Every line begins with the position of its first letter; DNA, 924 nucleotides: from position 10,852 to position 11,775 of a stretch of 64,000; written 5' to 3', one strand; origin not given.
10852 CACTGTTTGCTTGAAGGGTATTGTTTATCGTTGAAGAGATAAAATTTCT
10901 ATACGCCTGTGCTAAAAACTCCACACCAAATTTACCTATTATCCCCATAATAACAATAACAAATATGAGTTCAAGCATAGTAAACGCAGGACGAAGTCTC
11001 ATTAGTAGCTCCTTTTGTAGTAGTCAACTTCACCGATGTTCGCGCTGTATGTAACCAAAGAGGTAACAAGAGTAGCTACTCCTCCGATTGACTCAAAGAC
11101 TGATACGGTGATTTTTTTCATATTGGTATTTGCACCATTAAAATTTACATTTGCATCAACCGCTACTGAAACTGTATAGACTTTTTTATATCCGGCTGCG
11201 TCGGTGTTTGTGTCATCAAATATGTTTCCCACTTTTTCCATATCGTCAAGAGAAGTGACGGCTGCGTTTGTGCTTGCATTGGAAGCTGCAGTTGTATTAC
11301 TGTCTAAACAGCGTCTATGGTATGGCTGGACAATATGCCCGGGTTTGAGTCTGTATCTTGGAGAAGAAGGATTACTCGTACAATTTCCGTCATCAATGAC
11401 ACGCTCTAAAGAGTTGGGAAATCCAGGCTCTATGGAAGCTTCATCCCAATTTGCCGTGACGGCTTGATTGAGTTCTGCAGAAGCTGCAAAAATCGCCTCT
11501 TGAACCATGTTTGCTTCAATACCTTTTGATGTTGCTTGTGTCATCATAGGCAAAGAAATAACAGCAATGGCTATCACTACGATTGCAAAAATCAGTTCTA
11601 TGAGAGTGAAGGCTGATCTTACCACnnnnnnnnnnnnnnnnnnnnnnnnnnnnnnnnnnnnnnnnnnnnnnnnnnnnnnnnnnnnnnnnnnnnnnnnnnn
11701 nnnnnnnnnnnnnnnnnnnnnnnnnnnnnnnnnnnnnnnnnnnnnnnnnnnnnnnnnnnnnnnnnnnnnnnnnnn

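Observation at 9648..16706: Self-contained operon: 1669-aa secreted protein translationally coupled to three prepilin/pseudopilin-like genes, with no assembly machinery nearby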

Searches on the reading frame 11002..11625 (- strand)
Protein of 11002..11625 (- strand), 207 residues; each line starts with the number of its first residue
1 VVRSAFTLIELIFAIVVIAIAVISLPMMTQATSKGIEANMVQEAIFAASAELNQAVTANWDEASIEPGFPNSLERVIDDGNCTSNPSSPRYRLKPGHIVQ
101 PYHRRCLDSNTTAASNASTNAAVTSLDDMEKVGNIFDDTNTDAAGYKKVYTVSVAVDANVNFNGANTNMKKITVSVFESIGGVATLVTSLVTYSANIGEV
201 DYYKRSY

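Call 3: search_protein_families(library=pfam, proteins=[window:11002-11625:-], max_evalue=1)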
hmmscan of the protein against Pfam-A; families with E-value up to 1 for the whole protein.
window:11002-11625:- (207 aa): 3 families
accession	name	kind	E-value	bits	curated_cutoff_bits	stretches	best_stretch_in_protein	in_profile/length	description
PF07963.17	N_methyl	-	0.0013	18.7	21.2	1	3-23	4-24/27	Prokaryotic N-terminal methylation motif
PF23801.1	DUF7177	-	0.09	13.5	27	1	121-160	32-70/83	Family of unknown function (DUF7177)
PF09955.14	DUF2189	-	0.15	12.7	26.2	1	5-28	101-124/126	Predicted integral membrane protein (DUF2189)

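Call 4: search_protein_families(library=ncbifam, proteins=[window:11002-11625:-], max_evalue=1)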
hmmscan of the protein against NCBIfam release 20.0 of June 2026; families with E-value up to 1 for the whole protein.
window:11002-11625:- (207 aa): 10 families
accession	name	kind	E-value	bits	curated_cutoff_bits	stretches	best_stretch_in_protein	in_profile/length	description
NF041002.1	pilin_ComGF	equivalog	0.00028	21.1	80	1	4-37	2-35/139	competence type IV pilus minor pilin ComGF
TIGR02532.1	IV_pilin_GFxxxE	domain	0.00034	20.3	16.3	1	4-22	2-20/24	prepilin-type N-terminal cleavage/methylation domain-containing protein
TIGR02599.1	TIGR02599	subfamily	0.0017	17.6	256.5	1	5-74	1-70/361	Verru_Chthon cassette protein C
TIGR01707.1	gspI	equivalog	0.003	18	44.35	1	6-57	2-51/101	type II secretion system minor pseudopilin GspI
NF041013.1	T4P_ComGE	equivalog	0.009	16.1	49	1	5-54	5-55/83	competence type IV pilus minor pilin ComGE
NF040982.1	ComGD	equivalog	0.025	15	70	1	4-41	2-39/139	competence type IV pilus minor pilin ComGD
NF007862.0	PRK10574.1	equivalog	0.027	14.6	138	1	4-45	5-47/145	prepilin peptidase-dependent pilin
NF045710.1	GSU0071_fam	equivalog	0.041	13.9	99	1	2-65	62-124/138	GSU0071 family protein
TIGR02596.1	TIGR02596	subfamily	0.14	12.2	70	1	6-48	1-47/196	Verru_Chthon cassette protein D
NF040999.1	pilin_ComGC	equivalog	0.39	10.9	75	1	4-32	2-31/84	competence type IV pilus major pilin ComGC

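Call 45: search_solved_structures(query=A5, max_evalue=10)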
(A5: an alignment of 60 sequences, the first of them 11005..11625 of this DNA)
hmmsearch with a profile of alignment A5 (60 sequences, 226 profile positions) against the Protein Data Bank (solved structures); distinct sequences matched with E-value up to 10: 12.
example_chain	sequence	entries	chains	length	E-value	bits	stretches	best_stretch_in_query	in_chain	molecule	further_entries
9egp_A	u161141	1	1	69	0.0015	21.7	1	1-44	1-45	Geopilin domain 1 protein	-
8pfb_G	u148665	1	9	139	0.0053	19.9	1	11-48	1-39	Type IV pilin PilE1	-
7tgg_A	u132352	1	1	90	0.0086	19.3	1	1-40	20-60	Geopilin domain 1 protein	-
9lab_B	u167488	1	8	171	0.013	18.7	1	6-40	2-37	MSHA major pilin subunit MshA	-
6xxe_A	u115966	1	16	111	0.023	17.8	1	11-49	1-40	Uncharacterized protein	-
8qqj_J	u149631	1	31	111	0.027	17.6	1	11-48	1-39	Type IV narrow pilus major component PilA5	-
2hi2_A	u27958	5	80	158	0.11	15.7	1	11-84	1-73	Fimbrial protein | PilA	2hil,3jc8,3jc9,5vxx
1ay2_A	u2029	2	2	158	0.18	15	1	11-74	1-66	TYPE 4 PILIN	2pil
8p3b_A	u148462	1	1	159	0.6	13.2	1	11-104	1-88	Fimbrial protein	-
9laa_A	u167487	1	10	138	1.3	12.2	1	4-32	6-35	Type IV pilin protein PilA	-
7ar9_Z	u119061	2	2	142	1.8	11.6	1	34-74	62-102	B16.6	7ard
5kua_A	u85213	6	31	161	3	11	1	11-90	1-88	pilin | Neisseria meningitidis PilE variant SB-GATDH | Neisseria meningitidis PilE, SB-DATDH variant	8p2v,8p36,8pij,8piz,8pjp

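Call 77: list_cluster_members(proteins=[L088:14152-14775:+, L088:14778-15698:+, L088:15677-16138:+, L089:14224-14865:+, L089:14868-15791:+, L089:15770-16243:+, window:11005-11625:-, window:10088-11002:-, window:9651-10109:-])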
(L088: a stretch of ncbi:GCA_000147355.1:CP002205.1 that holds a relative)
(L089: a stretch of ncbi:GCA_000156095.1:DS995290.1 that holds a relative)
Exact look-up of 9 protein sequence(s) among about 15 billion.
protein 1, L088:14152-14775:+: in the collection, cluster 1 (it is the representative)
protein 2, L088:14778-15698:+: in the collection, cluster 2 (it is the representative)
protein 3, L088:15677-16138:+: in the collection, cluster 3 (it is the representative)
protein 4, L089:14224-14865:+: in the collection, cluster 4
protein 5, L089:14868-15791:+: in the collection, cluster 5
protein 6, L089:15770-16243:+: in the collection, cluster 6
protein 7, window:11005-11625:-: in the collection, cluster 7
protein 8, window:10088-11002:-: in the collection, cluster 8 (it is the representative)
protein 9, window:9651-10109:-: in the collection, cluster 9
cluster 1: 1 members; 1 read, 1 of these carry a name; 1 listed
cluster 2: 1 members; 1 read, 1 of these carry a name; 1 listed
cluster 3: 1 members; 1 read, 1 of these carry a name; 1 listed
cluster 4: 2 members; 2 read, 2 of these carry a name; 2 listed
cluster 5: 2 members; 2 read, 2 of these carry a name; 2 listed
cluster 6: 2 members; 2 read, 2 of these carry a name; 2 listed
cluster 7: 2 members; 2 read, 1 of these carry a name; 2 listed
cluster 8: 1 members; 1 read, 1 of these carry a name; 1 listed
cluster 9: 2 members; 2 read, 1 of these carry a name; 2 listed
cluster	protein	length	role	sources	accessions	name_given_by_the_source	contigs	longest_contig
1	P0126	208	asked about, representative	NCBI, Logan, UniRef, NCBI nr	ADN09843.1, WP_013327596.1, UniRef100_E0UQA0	type II secretion system protein [Sulfurimonas autotrophica] | Prepilin-type N-terminal cleavage/methylation domain-containing protein n=1 ...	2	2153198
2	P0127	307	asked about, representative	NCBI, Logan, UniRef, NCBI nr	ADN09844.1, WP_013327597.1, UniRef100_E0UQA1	type II secretion system protein [Sulfurimonas autotrophica] | Protein containing prepilin-type N-cleavage/methylation domain protein n=1 ... | prepilin-type N-terminal cleavage/methylation domain-containing protein [Sulfurimonas ...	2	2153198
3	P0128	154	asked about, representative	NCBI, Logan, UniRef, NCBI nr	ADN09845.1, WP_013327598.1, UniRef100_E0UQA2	hypothetical protein [Sulfurimonas autotrophica] | Type II secretion system protein n=1 Tax=Sulfurimonas autotrophica (strain ATCC BAA-671 / ...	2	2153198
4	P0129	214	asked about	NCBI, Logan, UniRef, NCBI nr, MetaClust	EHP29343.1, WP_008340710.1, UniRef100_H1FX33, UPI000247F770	hypothetical protein SMGD1_0816 [Sulfurimonas gotlandica GD1] | Type II secretion system protein n=1 Tax=Sulfurimonas gotlandica (strain DSM 19862 / JCM ... | hypothetical protein [Sulfurimonas gotlandica]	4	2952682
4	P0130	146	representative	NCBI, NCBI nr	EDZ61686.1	conserved hypothetical protein [Sulfurimonas gotlandica GD1]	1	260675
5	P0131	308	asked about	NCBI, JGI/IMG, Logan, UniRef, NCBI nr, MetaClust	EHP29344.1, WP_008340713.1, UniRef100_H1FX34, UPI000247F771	protein containing prepilin-type N- cleavage/methylation domain protein [Sulfurimonas ... | prepilin-type N-terminal cleavage/methylation domain-containing protein | Protein containing prepilin-type N-cleavage/methylation domain protein n=1 ...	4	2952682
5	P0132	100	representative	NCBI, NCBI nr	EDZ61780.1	conserved hypothetical protein [Sulfurimonas gotlandica GD1]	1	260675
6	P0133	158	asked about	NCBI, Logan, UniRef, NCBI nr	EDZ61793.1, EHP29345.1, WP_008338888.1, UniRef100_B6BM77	hypothetical protein SMGD1_0818 [Sulfurimonas gotlandica GD1] | Type II secretion system protein n=1 Tax=Sulfurimonas gotlandica (strain DSM 19862 / JCM ... | hypothetical protein [Sulfurimonas gotlandica]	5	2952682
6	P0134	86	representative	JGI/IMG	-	hypothetical protein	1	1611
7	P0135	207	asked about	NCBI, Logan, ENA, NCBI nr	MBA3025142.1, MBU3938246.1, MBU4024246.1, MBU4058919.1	MAG: prepilin-type N-terminal cleavage/methylation domain-containing protein ... | prepilin-type N-terminal cleavage/methylation domain-containing protein [Sulfurimonas sp.]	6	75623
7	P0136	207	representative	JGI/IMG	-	-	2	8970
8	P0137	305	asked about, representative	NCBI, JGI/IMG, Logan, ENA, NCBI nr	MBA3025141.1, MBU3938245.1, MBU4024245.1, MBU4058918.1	MAG: type II secretion system protein [Sulfurimonas sp.] | type II secretion system protein [Sulfurimonas sp.]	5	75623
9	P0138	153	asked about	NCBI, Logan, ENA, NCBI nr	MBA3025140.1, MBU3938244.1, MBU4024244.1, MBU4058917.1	MAG: hypothetical protein FP820_01880 [Sulfurimonas sp.] | hypothetical protein [Sulfurimonas sp.]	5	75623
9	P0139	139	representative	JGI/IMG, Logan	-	-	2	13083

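Call 98: search_protein_families(library=ncbifam, alignment_id=A5, max_evalue=0.01)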
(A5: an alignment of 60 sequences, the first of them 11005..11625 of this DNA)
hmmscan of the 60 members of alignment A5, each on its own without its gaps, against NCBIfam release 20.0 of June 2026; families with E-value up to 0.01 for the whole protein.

A. member 1, window:11005-11625:- (207 aa): 5 families
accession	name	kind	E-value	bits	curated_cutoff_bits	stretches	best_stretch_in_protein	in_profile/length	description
NF041002.1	pilin_ComGF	equivalog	0.00028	21.1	80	1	4-37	2-35/139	competence type IV pilus minor pilin ComGF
TIGR02532.1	IV_pilin_GFxxxE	domain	0.00034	20.3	16.3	1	4-22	2-20/24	prepilin-type N-terminal cleavage/methylation domain-containing protein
TIGR02599.1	TIGR02599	subfamily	0.0017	17.6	256.5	1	5-74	1-70/361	Verru_Chthon cassette protein C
TIGR01707.1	gspI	equivalog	0.003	18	44.35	1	6-57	2-51/101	type II secretion system minor pseudopilin GspI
NF041013.1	T4P_ComGE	equivalog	0.009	16.1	49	0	5-54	5-55/83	competence type IV pilus minor pilin ComGE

B. families by the number of members that match (of 60 scanned): 16 families
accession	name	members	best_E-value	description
TIGR02532.1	IV_pilin_GFxxxE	40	6e-05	prepilin-type N-terminal cleavage/methylation domain-containing protein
NF041002.1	pilin_ComGF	34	3.1e-05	competence type IV pilus minor pilin ComGF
NF041013.1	T4P_ComGE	19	4.8e-05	competence type IV pilus minor pilin ComGE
TIGR01707.1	gspI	10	0.0013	type II secretion system minor pseudopilin GspI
NF040999.1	pilin_ComGC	5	0.00011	competence type IV pilus major pilin ComGC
TIGR02523.1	type_IV_pilV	3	0.00083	type IV pilus modification protein PilV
TIGR02599.1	TIGR02599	3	0.0012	Verru_Chthon cassette protein C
NF040982.1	ComGD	3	0.0026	competence type IV pilus minor pilin ComGD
NF007862.0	PRK10574.1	2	0.0014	prepilin peptidase-dependent pilin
TIGR01710.1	typeII_sec_gspG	1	0.00065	type II secretion system major pseudopilin GspG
NF005624.0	PRK07375.2-3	1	0.0011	cation:proton antiporter subunit C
TIGR02831.1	spo_II_M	1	0.0034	stage II sporulation protein M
NF038303.1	EPS_HpsB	1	0.0053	hormogonium polysaccharide secretion pseudopilin HpsB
NF005308.0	PRK06840.1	1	0.0067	3-oxoacyl-ACP synthase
TIGR01708.2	typeII_sec_gspH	1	0.0072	type II secretion system minor pseudopilin GspH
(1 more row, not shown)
